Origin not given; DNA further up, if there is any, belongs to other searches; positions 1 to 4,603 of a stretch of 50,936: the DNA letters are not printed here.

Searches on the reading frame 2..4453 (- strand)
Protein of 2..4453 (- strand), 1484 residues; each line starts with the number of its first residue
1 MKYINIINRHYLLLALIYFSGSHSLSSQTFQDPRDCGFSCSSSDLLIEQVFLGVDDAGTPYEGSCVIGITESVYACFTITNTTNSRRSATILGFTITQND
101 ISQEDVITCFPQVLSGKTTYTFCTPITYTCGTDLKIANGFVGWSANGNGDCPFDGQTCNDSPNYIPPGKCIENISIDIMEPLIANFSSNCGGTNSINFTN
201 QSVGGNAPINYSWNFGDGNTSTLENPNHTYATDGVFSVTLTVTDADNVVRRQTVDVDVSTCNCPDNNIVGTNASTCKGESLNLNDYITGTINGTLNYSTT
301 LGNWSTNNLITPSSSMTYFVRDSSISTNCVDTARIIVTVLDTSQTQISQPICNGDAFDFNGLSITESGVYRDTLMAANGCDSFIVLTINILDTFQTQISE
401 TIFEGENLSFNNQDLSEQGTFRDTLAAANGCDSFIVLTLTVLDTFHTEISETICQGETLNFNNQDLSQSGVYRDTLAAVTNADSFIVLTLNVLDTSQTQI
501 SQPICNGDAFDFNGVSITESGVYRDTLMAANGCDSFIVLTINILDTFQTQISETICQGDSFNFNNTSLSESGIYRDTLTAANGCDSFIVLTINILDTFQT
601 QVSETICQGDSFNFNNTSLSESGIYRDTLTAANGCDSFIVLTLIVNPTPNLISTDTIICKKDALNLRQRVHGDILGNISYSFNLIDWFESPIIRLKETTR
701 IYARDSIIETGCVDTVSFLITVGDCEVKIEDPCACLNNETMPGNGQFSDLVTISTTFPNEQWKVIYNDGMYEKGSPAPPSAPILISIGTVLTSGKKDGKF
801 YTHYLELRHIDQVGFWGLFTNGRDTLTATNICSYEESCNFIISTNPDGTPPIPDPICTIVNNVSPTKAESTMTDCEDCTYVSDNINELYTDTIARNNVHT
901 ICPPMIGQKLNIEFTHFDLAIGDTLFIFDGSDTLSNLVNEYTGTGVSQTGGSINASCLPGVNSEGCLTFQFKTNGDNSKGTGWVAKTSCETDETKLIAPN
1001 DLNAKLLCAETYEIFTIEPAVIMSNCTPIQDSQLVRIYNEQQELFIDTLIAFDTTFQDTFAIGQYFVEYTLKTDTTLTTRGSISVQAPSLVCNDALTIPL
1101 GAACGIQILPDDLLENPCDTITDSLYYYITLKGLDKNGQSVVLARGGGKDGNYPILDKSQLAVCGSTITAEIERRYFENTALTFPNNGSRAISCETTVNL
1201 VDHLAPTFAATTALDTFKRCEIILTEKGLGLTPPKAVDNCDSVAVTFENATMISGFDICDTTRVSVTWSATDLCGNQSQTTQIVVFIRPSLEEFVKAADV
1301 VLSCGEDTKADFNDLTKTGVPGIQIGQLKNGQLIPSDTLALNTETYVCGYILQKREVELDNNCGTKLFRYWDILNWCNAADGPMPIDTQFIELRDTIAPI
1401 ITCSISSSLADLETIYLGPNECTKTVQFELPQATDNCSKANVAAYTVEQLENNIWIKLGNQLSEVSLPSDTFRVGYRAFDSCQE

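Call 100: search_protein_families(library=pfam, proteins=[window:2-4453:-], max_evalue=0.001)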
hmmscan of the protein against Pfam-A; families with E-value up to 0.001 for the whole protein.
window:2-4453:- (1484 aa): 3 families
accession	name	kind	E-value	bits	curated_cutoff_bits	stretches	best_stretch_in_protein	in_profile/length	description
PF18911.6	PKD_4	-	8.5e-18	64.6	27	1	193-258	17-85/85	PKD domain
PF00801.26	PKD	-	3e-09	37.2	23.5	1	207-253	28-76/80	PKD domain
PF20019.4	VMAP-M20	-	7.8e-07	29.7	27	0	451-501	45-96/129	vWA-MoxR associated protein middle region 20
